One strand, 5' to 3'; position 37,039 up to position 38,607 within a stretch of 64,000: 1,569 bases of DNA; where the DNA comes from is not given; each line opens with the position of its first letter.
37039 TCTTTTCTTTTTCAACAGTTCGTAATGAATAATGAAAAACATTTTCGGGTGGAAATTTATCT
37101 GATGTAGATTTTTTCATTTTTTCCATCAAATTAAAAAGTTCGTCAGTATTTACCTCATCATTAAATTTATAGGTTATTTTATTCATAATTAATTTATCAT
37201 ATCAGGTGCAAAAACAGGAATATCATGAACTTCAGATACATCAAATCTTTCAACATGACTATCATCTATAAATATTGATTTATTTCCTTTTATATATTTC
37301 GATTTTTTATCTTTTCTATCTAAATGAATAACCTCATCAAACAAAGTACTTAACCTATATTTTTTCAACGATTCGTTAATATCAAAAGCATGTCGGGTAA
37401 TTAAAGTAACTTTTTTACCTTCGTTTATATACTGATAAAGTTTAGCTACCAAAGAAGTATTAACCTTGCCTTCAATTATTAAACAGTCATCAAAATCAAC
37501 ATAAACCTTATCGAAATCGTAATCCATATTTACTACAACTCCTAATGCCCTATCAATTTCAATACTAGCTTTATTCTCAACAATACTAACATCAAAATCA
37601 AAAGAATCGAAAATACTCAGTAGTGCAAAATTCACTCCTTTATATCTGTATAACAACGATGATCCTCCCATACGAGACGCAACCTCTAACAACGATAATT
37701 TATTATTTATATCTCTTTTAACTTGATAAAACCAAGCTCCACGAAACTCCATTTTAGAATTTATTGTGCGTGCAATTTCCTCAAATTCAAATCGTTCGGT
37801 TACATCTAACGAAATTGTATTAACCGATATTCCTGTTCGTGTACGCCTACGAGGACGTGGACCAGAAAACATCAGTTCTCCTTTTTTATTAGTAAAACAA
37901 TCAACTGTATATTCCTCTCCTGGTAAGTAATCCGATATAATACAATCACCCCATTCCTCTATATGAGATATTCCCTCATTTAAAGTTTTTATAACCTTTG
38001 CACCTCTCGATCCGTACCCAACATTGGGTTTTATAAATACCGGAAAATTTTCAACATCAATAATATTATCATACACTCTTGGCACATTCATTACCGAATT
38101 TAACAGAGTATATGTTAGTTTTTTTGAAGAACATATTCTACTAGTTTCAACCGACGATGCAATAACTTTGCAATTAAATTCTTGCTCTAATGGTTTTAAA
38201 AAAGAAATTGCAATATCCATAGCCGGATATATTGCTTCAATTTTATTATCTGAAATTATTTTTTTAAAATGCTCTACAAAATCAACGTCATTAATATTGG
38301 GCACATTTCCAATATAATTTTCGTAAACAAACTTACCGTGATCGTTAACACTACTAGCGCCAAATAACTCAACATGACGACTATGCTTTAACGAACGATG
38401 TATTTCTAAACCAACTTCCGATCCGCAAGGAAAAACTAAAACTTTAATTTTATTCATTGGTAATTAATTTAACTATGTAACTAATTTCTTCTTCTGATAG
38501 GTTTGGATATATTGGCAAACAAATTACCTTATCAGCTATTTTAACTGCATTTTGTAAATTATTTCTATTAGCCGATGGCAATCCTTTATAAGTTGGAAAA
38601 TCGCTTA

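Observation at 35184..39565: Translationally coupled 5-gene cassette (DegT aminotransferase / ATP-grasp-HAD fusion / GNAT / class-V aminotransferase / small cytidylyltransferase): candidate pathway for an uncharacterised non-sugar substituent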

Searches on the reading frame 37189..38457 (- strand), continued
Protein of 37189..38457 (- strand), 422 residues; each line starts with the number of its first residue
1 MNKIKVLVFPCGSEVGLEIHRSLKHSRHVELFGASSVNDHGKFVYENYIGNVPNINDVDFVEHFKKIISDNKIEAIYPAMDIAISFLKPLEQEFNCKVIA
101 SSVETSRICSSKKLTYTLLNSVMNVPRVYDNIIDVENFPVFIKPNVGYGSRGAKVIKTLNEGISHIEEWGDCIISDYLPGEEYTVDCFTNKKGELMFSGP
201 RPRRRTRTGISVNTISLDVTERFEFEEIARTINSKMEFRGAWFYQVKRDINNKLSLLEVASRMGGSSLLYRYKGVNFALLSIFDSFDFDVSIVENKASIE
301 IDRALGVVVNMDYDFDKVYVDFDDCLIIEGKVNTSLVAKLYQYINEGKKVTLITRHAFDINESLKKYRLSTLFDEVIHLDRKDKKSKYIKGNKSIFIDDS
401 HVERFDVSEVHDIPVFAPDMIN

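Call 71: predict_structure(alignment_id=A2)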
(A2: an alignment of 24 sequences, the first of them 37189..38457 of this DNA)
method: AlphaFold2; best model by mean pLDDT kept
length: 422 residues; sequences in the alignment: 24
mean_pLDDT: 90.7   pTM: 0.88
mean pLDDT of the five models: 90.7, 90.2, 89.9, 89.3, 87.5
residues with pLDDT >= 90: 313; 70-90: 86; 50-70: 22; < 50: 1
segments of 3 or more residues with pLDDT < 50: none
pLDDT, mean of each block of 10 residues (from residue 1): 92 90 88 93 93 93 96 96 93 95 95 94 94 93 79 90 92 91 95 96 67 78 96 97 94 94 82 91 96 87 68 91 90 92 95 94 94 94 92 91 94 88 70
secondary structure, 60 per line:
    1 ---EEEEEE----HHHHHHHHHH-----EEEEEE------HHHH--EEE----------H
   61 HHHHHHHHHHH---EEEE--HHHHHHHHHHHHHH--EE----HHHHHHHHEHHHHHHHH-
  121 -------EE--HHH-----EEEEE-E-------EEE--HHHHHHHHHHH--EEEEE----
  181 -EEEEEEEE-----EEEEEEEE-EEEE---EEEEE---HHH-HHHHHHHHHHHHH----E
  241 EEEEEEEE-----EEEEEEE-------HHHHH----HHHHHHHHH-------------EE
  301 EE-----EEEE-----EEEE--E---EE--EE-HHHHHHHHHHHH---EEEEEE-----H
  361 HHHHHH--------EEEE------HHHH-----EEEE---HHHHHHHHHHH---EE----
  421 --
elements in order: E4-9 H14-23 E29-34 H41-44 E47-49 H60-71 E75-78 H81-94 H103-110 H112-119 E140-144 E154-156 H159-169 E172-176 E182-189 E195-202 E204-207 E211-215 H223-235 E240-248 E254-260 H268-272 H277-285 E299-302 E308-311 E317-320 H334-345 E349-354 H360-366 E375-378 H385-388 E394-397 H401-411

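Call 74: fold_search(model_id=the predicted structure, library=pdb)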
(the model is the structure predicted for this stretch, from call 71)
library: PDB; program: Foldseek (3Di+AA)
matches with E <= 10: 1781; with E <= 0.001: 559
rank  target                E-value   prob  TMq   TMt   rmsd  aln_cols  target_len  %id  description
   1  2pn1                  1.2e-18  1.00  0.56  0.76   5.0       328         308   18  Crystal structure of carbamoylphosphate synthase large subunit (split gene in MJ) (ZP_00538348.1) from Exiguobacterium s (released 2007-05-08)
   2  2vpq_A                2.0e-17  1.00  0.57  0.54   4.2       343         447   14  Crystal structure of biotin carboxylase from S. aureus complexed with AMPPNP (released 2008-09-09)
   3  7kct_A                4.0e-17  1.00  0.57  0.54   4.3       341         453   13  Crystal Structure of the Hydrogenobacter thermophilus 2-Oxoglutarate Carboxylase (OGC) Biotin Carboxylase (BC) Domain  (released 2021-01-27)
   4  2vpq_B                6.0e-17  1.00  0.56  0.53   4.1       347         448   14  Crystal structure of biotin carboxylase from S. aureus complexed with AMPPNP (released 2008-09-09)
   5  7kc7_A                6.8e-17  1.00  0.53  0.50   4.9       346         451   14  Biotin Carboxylase domain of Thermophilic 2-Oxoglutarate Carboxylase bound to ADP without Magnesium with disordered ph (released 2021-01-27)
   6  3ouu_A                9.7e-17  1.00  0.56  0.53   4.6       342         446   15  Crystal Structure of Biotin Carboxylase-beta-gamma-ATP Complex from Campylobacter jejuni (released 2010-10-20)
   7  5dou_B                1.3e-16  1.00  0.52  0.18  19.3       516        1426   10  Crystal Structure of Human Carbamoyl phosphate synthetase I (CPS1), ligand-bound form (released 2015-12-09)
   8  3orr_B                1.7e-16  1.00  0.55  0.63   3.8       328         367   17  Crystal Structure of N5-Carboxyaminoimidazole synthetase from Staphylococcus aureus (released 2011-07-20)
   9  7ybu_A                2.0e-16  1.00  0.50  0.33   8.4       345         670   14  Human propionyl-coenzyme A carboxylase (released 2023-07-05)
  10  8zuy_A                2.2e-16  1.00  0.56  0.37   4.4       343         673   14  Structure of M695D-hPCC (released 2025-11-19)
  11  8zux_A                3.3e-16  1.00  0.57  0.42   4.1       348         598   14  Structure of G668R-hPCC (released 2025-11-19)
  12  3ouz_B                3.3e-16  1.00  0.57  0.54   4.5       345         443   16  Crystal Structure of Biotin Carboxylase-ADP complex from Campylobacter jejuni (released 2010-10-13)
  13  7kbl_B                3.3e-16  1.00  0.47  0.44   7.8       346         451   15  Biotin Carboxylase domain of Thermophilic 2-Oxoglutarate Carboxylase bound to Bicarbonate (released 2021-01-27)
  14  9yx2_B                3.6e-16  1.00  0.56  0.50   4.6       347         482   16  Structure of the long chain acyl-CoA carboxylase complex from Mycobacterium smegmatis with ATP, bicarbonate, and propi (released 2025-11-26)
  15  3ouz_A                3.8e-16  1.00  0.56  0.54   4.3       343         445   16  Crystal Structure of Biotin Carboxylase-ADP complex from Campylobacter jejuni (released 2010-10-13)
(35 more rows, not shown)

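Call 76: find_encoding_contigs(protein=P0002, flank=10000, max_places=1)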
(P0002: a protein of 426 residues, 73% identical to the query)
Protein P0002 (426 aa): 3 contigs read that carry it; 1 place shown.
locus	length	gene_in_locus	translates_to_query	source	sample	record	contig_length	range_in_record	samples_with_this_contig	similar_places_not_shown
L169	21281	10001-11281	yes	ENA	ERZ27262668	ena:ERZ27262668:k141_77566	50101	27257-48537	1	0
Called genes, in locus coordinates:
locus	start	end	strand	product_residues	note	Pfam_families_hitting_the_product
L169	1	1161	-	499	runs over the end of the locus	PF03951:Gln-synt_N, PF00120:Gln-synt_C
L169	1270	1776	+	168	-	PF02357:NusG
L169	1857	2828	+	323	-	PF00106:adh_short (weak), PF01073:3Beta_HSD, PF01370:Epimerase, PF02719:Polysacc_synt_2, PF05368:NmrA, PF13460:NAD_binding_10 (weak), PF16363:GDP_Man_Dehyd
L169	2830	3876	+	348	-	PF00571:CBS (faint), PF00483:NTP_transferase, PF12804:NTP_transf_3 (weak)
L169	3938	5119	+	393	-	PF01370:Epimerase (faint), PF02719:Polysacc_synt_2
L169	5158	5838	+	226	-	PF01128:IspD (weak), PF02348:CTP_transf_3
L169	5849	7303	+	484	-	PF01943:Polysacc_synt, PF13440:Polysacc_synt_3, PF03023:MurJ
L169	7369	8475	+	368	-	PF00155:Aminotran_1_2 (weak), PF01041:DegT_DnrJ_EryC1, PF01053:Cys_Met_Meta_PP (weak), PF01212:Beta_elim_lyase (weak)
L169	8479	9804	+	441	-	-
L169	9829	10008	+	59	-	PF01041:DegT_DnrJ_EryC1 (weak)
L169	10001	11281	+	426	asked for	PF02655:ATP-grasp_3, PF13535:ATP-grasp_4 (weak), PF15632:ATPgrasp_Ter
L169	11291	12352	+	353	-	PF04230:PS_pyruv_trans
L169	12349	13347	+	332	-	PF00535:Glycos_transf_2, PF10111:Glyco_tranf_2_2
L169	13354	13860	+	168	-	PF00908:dTDP_sugar_isom (faint), PF05523:FdtA (faint)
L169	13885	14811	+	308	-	PF01073:3Beta_HSD, PF01370:Epimerase, PF02719:Polysacc_synt_2, PF04321:RmlD_sub_bind, PF05368:NmrA (faint), PF16363:GDP_Man_Dehyd, PF07993:NAD_binding_4 (weak)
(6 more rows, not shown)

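Call 77: find_encoding_contigs(protein=P0005, flank=10000, max_places=1)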
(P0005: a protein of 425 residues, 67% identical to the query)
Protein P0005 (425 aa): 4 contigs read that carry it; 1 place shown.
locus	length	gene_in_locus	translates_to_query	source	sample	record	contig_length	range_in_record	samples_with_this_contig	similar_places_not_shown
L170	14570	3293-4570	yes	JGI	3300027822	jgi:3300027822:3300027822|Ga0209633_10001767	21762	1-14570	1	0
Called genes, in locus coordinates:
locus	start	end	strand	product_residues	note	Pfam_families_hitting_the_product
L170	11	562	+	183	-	PF17784:Sulfotransfer_4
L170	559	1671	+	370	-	PF01041:DegT_DnrJ_EryC1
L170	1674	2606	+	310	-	PF24894:Hexapep_GlmU (faint), PF25084:LbH_EIF2B (weak), PF25087:GMPPB_C, PF00132:Hexapep (weak), PF25084:LbH_EIF2B (weak), PF00132:Hexapep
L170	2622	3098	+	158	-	-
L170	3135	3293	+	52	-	PF08889:WbqC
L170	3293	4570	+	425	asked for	PF02655:ATP-grasp_3, PF13535:ATP-grasp_4 (faint), PF15632:ATPgrasp_Ter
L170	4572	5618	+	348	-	-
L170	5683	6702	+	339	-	PF00535:Glycos_transf_2, PF13641:Glyco_tranf_2_3 (weak)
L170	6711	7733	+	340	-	-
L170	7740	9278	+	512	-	PF00682:HMGL-like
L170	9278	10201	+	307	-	PF01073:3Beta_HSD, PF01370:Epimerase, PF02719:Polysacc_synt_2 (weak), PF04321:RmlD_sub_bind, PF07993:NAD_binding_4 (faint), PF13460:NAD_binding_10 (weak), PF16363:GDP_Man_Dehyd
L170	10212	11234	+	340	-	PF00685:Sulfotransfer_1 (weak)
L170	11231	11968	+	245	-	PF02348:CTP_transf_3, PF12804:NTP_transf_3 (weak)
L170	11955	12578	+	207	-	PF00702:Hydrolase, PF12710:HAD (weak), PF13419:HAD_2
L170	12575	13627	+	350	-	-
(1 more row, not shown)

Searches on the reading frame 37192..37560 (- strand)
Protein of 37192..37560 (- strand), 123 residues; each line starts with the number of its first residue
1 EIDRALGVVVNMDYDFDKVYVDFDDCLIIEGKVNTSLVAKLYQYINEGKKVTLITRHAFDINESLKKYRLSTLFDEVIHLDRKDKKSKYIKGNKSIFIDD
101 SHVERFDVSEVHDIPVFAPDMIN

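Call 47: search_solved_structures(query=A3, max_evalue=10, show_alignments=3)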
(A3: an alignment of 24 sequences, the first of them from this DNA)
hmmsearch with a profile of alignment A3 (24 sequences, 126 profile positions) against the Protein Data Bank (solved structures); distinct sequences matched with E-value up to 10: 7.
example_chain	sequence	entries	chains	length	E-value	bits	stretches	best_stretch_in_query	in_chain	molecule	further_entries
9l08_A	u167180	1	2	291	0.16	15.3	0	57-97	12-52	Covalently Connected Cytochrome c555 trimer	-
3kor_A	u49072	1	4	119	0.21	14.9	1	60-112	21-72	Possible Trp repressor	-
3g1c_A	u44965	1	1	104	0.51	13.7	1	62-112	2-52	The TrpR like protein from Eubacterium eligens ATCC 27750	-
6vgs_AAA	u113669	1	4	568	1.5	12.1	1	27-98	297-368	Alpha-keto acid decarboxylase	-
7o9v_A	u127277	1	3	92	1.9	11.8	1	41-86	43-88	General control transcription factor GCN4,hypothetical protein OMM_04225 residues 244-274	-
9msa_C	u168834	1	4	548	3.8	10.9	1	27-98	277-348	Alpha-ketoisovalerate decarboxylase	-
2b5d_X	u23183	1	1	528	7.3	10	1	4-98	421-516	alpha-Amylase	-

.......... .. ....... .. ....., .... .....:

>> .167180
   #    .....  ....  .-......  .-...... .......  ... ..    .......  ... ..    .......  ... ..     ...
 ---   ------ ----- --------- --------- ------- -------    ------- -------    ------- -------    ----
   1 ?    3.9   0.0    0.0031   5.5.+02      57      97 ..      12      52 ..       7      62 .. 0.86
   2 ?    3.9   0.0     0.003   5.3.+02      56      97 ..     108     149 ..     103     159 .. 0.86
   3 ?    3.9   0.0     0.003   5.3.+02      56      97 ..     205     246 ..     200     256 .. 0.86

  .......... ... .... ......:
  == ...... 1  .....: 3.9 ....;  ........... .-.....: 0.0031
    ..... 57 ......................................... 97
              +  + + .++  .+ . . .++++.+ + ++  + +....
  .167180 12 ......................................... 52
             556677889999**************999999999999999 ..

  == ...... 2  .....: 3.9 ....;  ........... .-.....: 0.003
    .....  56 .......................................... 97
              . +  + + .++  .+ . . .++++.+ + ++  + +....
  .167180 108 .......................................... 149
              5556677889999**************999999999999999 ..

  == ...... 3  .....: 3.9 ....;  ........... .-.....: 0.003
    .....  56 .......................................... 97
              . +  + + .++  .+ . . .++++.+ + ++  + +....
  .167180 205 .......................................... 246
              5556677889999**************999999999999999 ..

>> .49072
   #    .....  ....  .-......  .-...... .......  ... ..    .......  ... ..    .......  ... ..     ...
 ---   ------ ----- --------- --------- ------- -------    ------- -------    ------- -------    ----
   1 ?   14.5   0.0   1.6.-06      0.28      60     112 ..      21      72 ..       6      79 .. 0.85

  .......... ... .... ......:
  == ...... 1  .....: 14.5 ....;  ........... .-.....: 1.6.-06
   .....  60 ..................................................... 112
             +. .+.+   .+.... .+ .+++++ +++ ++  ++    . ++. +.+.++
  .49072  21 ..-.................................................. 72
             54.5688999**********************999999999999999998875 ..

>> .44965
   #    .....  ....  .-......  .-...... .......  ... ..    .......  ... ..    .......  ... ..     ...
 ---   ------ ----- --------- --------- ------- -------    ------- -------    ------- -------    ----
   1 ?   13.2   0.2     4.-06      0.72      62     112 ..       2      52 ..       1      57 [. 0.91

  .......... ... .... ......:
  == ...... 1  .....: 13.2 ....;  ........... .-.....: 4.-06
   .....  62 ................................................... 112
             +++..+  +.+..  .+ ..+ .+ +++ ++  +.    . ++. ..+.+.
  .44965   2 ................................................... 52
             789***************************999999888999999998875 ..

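Call 50: predict_structure(alignment_id=A3)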
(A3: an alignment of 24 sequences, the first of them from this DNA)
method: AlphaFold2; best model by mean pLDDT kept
length: 123 residues; sequences in the alignment: 24
mean_pLDDT: 89.3   pTM: 0.84
mean pLDDT of the five models: 89.3, 89.3, 88.7, 88.6, 87.5
residues with pLDDT >= 90: 100; 70-90: 9; 50-70: 6; < 50: 8
segments of 3 or more residues with pLDDT < 50: 6-11
pLDDT, mean of each block of 10 residues (from residue 1): 48 81 96 96 96 96 97 96 95 91 94 91 72
secondary structure, 60 per line:
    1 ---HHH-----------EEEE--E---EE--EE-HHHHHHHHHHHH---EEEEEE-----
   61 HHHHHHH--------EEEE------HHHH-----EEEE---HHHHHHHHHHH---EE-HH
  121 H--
elements in order: E18-21 H35-46 E50-55 H61-67 E76-79 H86-89 E95-98 H102-112

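Call 52: fold_search(model_id=the predicted structure, library=pdb)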
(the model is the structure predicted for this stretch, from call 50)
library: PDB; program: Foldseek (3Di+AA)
matches with E <= 10: 1445; with E <= 0.001: 3
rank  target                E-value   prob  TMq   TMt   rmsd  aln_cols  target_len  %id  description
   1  1u7p_B                3.1e-04  1.00  0.68  0.53   4.1       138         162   13  X-ray Crystal Structure of the Hypothetical Phosphotyrosine Phosphatase MDP-1 of the Haloacid Dehalogenase Superfamily (released 2004-10-19)
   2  2wm8                  3.8e-04  1.00  0.56  0.42   5.8       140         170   15  Crystal structure of human magnesium-dependent phosphatase 1 of the haloacid dehalogenase superfamily (MGC5987) (released 2009-07-28)
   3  2pr7_A                9.4e-04  1.00  0.63  0.58   3.4       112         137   10  Crystal structure of uncharacterized protein (NP_599989.1) from Corynebacterium glutamicum ATCC 13032 Kitasato at 1.44 (released 2007-05-15)
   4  3e81_A                1.3e-03  1.00  0.61  0.48   4.1       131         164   16  Structure-function Analysis of 2-Keto-3-deoxy-D-glycero-D-galacto-nononate-9-phosphate (KDN) Phosphatase Defines a New (released 2008-11-04)
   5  4hgr_A                1.7e-03  1.00  0.62  0.48   4.1       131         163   15  Crystal structure of E56A/K67A mutant of 2-keto-3-deoxy-D-glycero-D-galactonononate-9-phosphate phosphohydrolase from  (released 2013-08-21)
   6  4hgo_A                1.8e-03  1.00  0.62  0.48   4.1       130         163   17  2-keto-3-deoxy-D-glycero-D-galactonononate-9-phosphate phosphohydrolase from Bacteroides thetaiotaomicron in complex w (released 2013-08-21)
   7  5als                  2.1e-03  1.00  0.55  0.14   3.8       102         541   13  ligand complex structure of soluble epoxide hydrolase (released 2015-05-13)
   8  4hgo_D                2.1e-03  1.00  0.59  0.47   4.2       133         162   15  2-keto-3-deoxy-D-glycero-D-galactonononate-9-phosphate phosphohydrolase from Bacteroides thetaiotaomicron in complex w (released 2013-08-21)
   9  2mu1_MODEL_1_A        2.3e-03  1.00  0.57  0.52   4.2       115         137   13  NMR structure of the core domain of NP_346487.1, a putative phosphoglycolate phosphatase from Streptococcus pn (released 2014-10-01)
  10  4hgr_C                3.2e-03  1.00  0.62  0.49   4.1       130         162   17  Crystal structure of E56A/K67A mutant of 2-keto-3-deoxy-D-glycero-D-galactonononate-9-phosphate phosphohydrolase from  (released 2013-08-21)
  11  3slr                  3.2e-03  1.00  0.58  0.21   4.8       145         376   14  Crystal structure of N-terminal part of the protein BF1531 from Bacteroides fragilis containing phosphatase domain compl (released 2011-07-20)
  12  2ia5_D                4.6e-03  1.00  0.57  0.26   5.6       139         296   12  T4 polynucleotide kinase/phosphatase with bound sulfate and magnesium. (released 2007-06-05)
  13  4zev_A                5.8e-03  0.99  0.45  0.21  14.2       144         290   14  Crystal structure of PfHAD1 in complex with mannose-6-phosphate (released 2015-09-09)
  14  4rn3_A                6.6e-03  1.00  0.51  0.32   3.6        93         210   17  Crystal structure of a HAD-superfamily hydrolase, subfamily IA, variant 1 (GSU2069) from Geobacter sulfurreducens PCA  (released 2014-11-26)
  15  4hai                  7.0e-03  1.00  0.54  0.14   4.0       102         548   12  Crystal structure of human soluble epoxide hydrolase complexed with N-cycloheptyl-1-(mesitylsulfonyl)piperidine-4-carbox (released 2012-12-26)
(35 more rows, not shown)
